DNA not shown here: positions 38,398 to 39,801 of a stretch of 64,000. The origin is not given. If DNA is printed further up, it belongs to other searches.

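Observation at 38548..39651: HNH protein with a large unassignable N-terminal domain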

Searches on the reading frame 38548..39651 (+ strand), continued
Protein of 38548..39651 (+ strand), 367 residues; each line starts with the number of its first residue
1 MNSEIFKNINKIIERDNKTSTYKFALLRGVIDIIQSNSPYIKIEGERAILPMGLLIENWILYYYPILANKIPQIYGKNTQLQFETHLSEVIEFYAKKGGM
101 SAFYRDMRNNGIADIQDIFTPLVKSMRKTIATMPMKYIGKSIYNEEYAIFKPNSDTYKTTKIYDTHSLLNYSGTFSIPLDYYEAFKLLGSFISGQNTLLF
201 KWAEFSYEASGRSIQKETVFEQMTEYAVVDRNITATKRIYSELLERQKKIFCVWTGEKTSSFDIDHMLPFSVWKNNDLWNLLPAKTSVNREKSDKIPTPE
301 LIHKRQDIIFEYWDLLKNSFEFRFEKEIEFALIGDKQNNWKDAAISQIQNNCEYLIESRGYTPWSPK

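Call 66: get_annotated_region(hit=H10, flank=5000)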
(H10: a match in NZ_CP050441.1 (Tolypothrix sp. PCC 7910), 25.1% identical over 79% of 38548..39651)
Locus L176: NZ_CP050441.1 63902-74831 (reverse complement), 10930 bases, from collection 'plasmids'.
description: Tolypothrix sp. PCC 7910 plasmid unnamed1, complete sequence
organism: Tolypothrix sp. PCC 7910 (NCBI taxid 2099387)
taxonomy: Bacteria; Cyanobacteriota; Cyanophyceae; Nostocales; Tolypothrichaceae; Tolypothrix; Tolypothrix sp. PCC 7910
host: -; source: cell culture; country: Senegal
typing (MOB-suite, as given by PLSDB): non-mobilizable; replicon rep_cluster_1678
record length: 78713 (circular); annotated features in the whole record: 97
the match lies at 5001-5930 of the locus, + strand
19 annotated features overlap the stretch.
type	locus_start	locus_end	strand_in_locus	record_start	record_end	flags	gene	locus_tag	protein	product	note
CDS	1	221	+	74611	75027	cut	-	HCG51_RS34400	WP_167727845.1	Hsp20/alpha crystallin family protein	-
CDS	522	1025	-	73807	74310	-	-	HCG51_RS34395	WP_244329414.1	hypothetical protein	-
CDS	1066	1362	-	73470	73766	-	-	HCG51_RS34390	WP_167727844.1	molybdenum cofactor biosynthesis protein MoaE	-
CDS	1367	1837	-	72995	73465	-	-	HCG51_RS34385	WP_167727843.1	hypothetical protein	-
CDS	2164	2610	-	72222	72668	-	-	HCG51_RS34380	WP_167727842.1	hypothetical protein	-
CDS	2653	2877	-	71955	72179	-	-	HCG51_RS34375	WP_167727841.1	hypothetical protein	-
CDS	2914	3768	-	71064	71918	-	-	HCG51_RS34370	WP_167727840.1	hypothetical protein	-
CDS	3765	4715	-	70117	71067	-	-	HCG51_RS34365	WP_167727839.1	HNH endonuclease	-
CDS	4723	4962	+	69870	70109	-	-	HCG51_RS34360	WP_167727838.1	hypothetical protein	-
CDS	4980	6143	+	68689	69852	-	-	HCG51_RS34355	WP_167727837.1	HNH endonuclease domain-containing protein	-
CDS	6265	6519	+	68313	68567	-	-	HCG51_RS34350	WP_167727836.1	Nif11-like leader peptide family natural product precursor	-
CDS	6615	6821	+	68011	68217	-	-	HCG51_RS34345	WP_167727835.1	hypothetical protein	-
CDS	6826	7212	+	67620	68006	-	-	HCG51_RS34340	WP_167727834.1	hypothetical protein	-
CDS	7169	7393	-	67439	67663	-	-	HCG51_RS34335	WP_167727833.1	hypothetical protein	-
CDS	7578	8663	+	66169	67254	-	-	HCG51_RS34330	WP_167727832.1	DUF3696 domain-containing protein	-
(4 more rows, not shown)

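Call 67: get_annotated_region(hit=H12, flank=5000)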
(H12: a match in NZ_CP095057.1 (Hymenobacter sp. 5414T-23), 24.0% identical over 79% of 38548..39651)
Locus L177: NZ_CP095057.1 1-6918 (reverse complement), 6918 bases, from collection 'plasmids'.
description: Hymenobacter sp. 5414T-23 plasmid unnamed1, complete sequence
organism: Hymenobacter sp. 5414T-23 (NCBI taxid 2932252)
taxonomy: Bacteria; Bacteroidota; Cytophagia; Cytophagales; Hymenobacteraceae; Hymenobacter; Hymenobacter sp. 5414T-23
host: -; source: single cell,air; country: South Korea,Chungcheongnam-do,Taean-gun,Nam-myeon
typing (MOB-suite, as given by PLSDB): non-mobilizable
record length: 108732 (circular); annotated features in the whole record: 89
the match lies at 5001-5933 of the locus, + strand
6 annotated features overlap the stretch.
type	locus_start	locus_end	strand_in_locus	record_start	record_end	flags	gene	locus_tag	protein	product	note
CDS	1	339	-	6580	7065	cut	-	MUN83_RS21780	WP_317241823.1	ATP-binding protein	-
CDS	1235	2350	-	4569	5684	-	-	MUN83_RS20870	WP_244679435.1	replication initiation protein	GO:0006270 - DNA replication initiation [Evidence IEA]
CDS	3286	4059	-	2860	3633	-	-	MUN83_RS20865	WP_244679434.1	hypothetical protein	-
CDS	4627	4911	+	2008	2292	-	-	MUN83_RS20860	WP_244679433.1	DNA-binding protein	-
CDS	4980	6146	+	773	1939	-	-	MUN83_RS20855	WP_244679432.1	HNH endonuclease domain-containing protein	-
CDS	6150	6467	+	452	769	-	-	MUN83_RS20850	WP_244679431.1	nucleoside triphosphate pyrophosphohydrolase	-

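Call 69: search_protein_families(library=pfam, proteins=[L177:6150-6467:+, L177:4627-4911:+, L175:4729-4983:+, L176:4723-4962:+, L175:6255-6704:+, L039:4485-4724:+, L176:3765-4715:-, L175:5001-6143:+], max_evalue=0.01)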
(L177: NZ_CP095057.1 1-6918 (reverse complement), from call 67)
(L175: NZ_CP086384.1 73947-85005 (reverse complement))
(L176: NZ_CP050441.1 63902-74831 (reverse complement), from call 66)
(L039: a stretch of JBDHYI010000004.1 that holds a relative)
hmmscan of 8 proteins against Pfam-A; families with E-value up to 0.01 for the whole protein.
L177:6150-6467:+ (105 aa): 1 family
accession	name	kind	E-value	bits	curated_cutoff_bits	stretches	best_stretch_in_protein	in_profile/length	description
PF01503.22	PRA-PH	-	0.00027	21.7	21.3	1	35-82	29-80/86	Phosphoribosyl-ATP pyrophosphohydrolase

L177:4627-4911:+ (94 aa): 1 family
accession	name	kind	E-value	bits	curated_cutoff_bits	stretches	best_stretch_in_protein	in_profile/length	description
PF12728.13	HTH_17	-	1.4e-05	25.7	27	1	42-90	2-49/51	Helix-turn-helix domain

L175:4729-4983:+ (84 aa): 0 families

L176:4723-4962:+ (79 aa): 0 families

L175:6255-6704:+ (149 aa): 0 families

L039:4485-4724:+ (79 aa): 0 families

L176:3765-4715:- (316 aa): 1 family
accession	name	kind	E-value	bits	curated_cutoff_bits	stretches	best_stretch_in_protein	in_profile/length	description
PF13391.12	HNH_2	-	2.3e-12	47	21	1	206-260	1-66/66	HNH endonuclease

L175:5001-6143:+ (380 aa): 1 family
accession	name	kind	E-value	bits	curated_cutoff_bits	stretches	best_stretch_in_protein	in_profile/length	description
PF13395.12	HNH_4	-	1.3e-06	28.7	22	1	269-309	15-53/54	HNH endonuclease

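Call 75: search_protein_families(library=padloc, proteins=[L175:5001-6143:+, L177:4980-6146:+], max_evalue=0.001)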
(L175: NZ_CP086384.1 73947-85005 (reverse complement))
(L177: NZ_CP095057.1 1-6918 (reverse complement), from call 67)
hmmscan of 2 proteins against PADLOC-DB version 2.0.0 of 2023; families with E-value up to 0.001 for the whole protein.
L175:5001-6143:+ (380 aa): 0 families

L177:4980-6146:+ (388 aa): 0 families

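Call 79: search_protein_families(library=padloc, proteins=[L083:1019-4162:+, L083:102-998:+, L036:6785-9925:+, L036:6402-6788:+, L035:7704-9959:+, L035:6336-7661:+, L054:7225-8634:+, L054:5565-7214:+, L069:339-2558:+], max_evalue=0.00001)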
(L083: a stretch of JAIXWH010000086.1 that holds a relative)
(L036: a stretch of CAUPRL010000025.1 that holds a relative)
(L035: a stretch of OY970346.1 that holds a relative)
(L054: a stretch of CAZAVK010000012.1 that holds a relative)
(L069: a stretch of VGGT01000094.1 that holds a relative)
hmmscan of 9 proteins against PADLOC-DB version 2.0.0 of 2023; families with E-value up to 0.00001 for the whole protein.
L083:1019-4162:+ (1047 aa): 13 families
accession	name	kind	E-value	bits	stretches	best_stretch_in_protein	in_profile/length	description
PDLC03659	mREase_IV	-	2.8e-201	668.8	1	120-1035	15-933/945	Type IV methyl-directed restriction enzyme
PDLC03658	mREase_IV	-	3.9e-91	304.2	1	129-674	29-568/953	Type IV methyl-directed restriction enzyme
PDLC02707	PbeA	-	1.1e-37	128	1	195-689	107-656/672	PbeA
PDLC02704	PbeA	-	3.2e-29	99.9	3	530-690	518-670/682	PbeA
PDLC03049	REase_I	-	1.7e-26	90.5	1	303-667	150-542/807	Type I restriction enzyme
PDLC03047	REase_I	-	3.1e-21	72.9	1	324-652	347-704/1107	Type I restriction enzyme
PDLC02706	PbeA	-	2.3e-19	67.5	1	591-670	599-678/722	PbeA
PDLC02703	PbeA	-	1.1e-15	55.4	1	191-511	105-447/626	PbeA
PDLC01439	typeIV_DinG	-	9.1e-14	49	0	525-625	374-471/575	CAS-IV-A; associated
PDLC02705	PbeA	-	2.4e-13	47.1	1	564-675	531-646/691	PbeA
PDLC03042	REase_I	-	7.9e-07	24.8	0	591-664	767-845/1170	Type I restriction enzyme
PDLC02614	DrmC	-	8.3e-06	23.7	0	157-276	38-150/153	DrmC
PDLC02861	DpdF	-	9.1e-06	22.2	0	547-650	228-332/611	DpdF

L083:102-998:+ (298 aa): 3 families
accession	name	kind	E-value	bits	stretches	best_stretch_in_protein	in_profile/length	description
PDLC05014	PDC-S41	-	1.2e-08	31.8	1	64-283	420-622/657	-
PDLC02372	Nhi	-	1.4e-06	25.2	0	12-96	260-331/470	-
PDLC02350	AbiO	-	4.3e-06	23.8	0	13-96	255-329/468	AbiO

L036:6785-9925:+ (1046 aa): 12 families
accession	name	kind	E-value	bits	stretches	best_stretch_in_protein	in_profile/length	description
PDLC03659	mREase_IV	-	8.3e-237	786.5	1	119-1043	15-942/945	Type IV methyl-directed restriction enzyme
PDLC03658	mREase_IV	-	6.9e-86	286.8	1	147-764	47-657/953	Type IV methyl-directed restriction enzyme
PDLC02707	PbeA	-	6.7e-37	125.4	1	209-669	122-635/672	PbeA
PDLC02704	PbeA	-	8.5e-26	88.6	2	588-668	567-648/682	PbeA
PDLC02706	PbeA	-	3.8e-22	76.7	2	592-667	600-675/722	PbeA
PDLC03047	REase_I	-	2.3e-20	70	1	322-652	346-704/1107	Type I restriction enzyme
PDLC03049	REase_I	-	4.1e-18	62.8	1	317-664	165-539/807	Type I restriction enzyme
PDLC02705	PbeA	-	3.7e-14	49.8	1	562-667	529-636/691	PbeA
PDLC02614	DrmC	-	1e-07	29.8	1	151-272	34-148/153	DrmC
PDLC03042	REase_I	-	3.9e-07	25.8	0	594-653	772-832/1170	Type I restriction enzyme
PDLC03829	ZacB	-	3e-06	24.4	1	209-295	293-378/586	-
PDLC03597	REase_MTase_IIG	-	7.3e-06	21.8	0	615-657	559-601/1646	Type IIG restriction enzyme-methyltransferase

L036:6402-6788:+ (128 aa): 1 family
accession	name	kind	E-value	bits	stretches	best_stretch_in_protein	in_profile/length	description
PDLC04899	PDC-S07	-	9e-48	159.3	1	1-125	6-130/135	-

L035:7704-9959:+ (751 aa): 0 families

L035:6336-7661:+ (441 aa): 94 families (the best 25 are shown)
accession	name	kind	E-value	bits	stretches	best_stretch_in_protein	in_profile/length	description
PDLC03179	Specificity_I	-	2.7e-76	255.7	2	178-430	327-584/589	Type I specificity subunit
PDLC03189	Specificity_I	-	7.6e-63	211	2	218-433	198-413/459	Type I specificity subunit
PDLC03076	Specificity_I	-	3.1e-62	209.4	2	180-410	253-486/488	Type I specificity subunit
PDLC03127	Specificity_I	-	1e-52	177.7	2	54-227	312-487/571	Type I specificity subunit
PDLC03079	Specificity_I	-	3.4e-46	156.4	2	234-433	19-213/470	Type I specificity subunit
PDLC03196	Specificity_I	-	5e-43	145.3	2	177-255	19-97/792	Type I specificity subunit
PDLC03096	Specificity_I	-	7.9e-43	145.1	4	231-343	356-472/658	Type I specificity subunit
PDLC03169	Specificity_I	-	1.5e-40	137.9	1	47-428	64-410/461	Type I specificity subunit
PDLC03148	Specificity_I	-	1.4e-37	127.5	1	3-423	35-442/453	Type I specificity subunit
PDLC03141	Specificity_I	-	1e-34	118.3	1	2-157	3-159/382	Type I specificity subunit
PDLC03090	Specificity_I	-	1.3e-34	118.2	2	54-191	81-214/434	Type I specificity subunit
PDLC03159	Specificity_I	-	3.2e-34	116.5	2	238-425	2-195/509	Type I specificity subunit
PDLC03056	Specificity_I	-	7.9e-34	115.1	1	178-415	182-428/590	Type I specificity subunit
PDLC03072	Specificity_I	-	1.5e-32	111.2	2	240-415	232-415/448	Type I specificity subunit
PDLC03100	Specificity_I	-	3.5e-32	110.3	2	204-430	172-389/392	Type I specificity subunit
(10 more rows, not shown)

L054:7225-8634:+ (469 aa): 2 families
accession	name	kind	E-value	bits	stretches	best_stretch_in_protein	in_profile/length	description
PDLC03549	REase_II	-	4e-14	50.5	1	89-397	55-349/414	Type II restriction enzyme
PDLC03447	REase_II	-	1.6e-13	48.5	1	36-372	67-420/490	Type II restriction enzyme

L054:5565-7214:+ (549 aa): 2 families
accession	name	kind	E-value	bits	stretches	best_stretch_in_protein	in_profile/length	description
PDLC03448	REase_II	-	4.1e-60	201.9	2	316-492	598-783/857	Type II restriction enzyme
PDLC03547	REase_II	-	2.6e-33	113.5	1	240-518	265-537/585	Type II restriction enzyme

L069:339-2558:+ (739 aa): 0 families

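Call 96: search_protein_families(library=phrogs, proteins=[window:38548-39651:+, L002:11107-11973:+], max_evalue=0.01)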
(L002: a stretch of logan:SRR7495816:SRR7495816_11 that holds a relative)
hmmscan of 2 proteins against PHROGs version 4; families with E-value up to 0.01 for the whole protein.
window:38548-39651:+ (367 aa): 5 families
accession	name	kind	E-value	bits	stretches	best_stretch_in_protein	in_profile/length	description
phrog_1035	-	DNA, RNA and nucleotide metabolism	0.00017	22.5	1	252-327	162-245/271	endonuclease VII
phrog_338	-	DNA, RNA and nucleotide metabolism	0.00042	20.8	1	227-305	185-274/340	HNH endonuclease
phrog_10378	-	DNA, RNA and nucleotide metabolism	0.00088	20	1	221-314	79-169/296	HNH endonuclease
phrog_16986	-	unknown function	0.0033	18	1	236-308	8-81/248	-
phrog_7785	-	DNA, RNA and nucleotide metabolism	0.0075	17.3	0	226-296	48-115/147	HNH endonuclease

L002:11107-11973:+ (288 aa): 7 families
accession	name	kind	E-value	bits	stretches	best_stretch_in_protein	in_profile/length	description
phrog_19494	-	unknown function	3.4e-25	89.5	1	178-282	16-120/120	-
phrog_3962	-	unknown function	1.1e-12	48.9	1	167-270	4-108/145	-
phrog_5475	-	unknown function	0.001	18.9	0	71-117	296-343/458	-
phrog_6748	-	unknown function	0.0013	19.8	1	200-274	38-107/134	-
phrog_23000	-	unknown function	0.0014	19.9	1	191-264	46-122/214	-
phrog_24759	-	other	0.0046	17.8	0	37-108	60-146/204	methyltransferase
phrog_4752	-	other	0.0085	16.4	0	66-133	114-187/241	tRNA methyltransferase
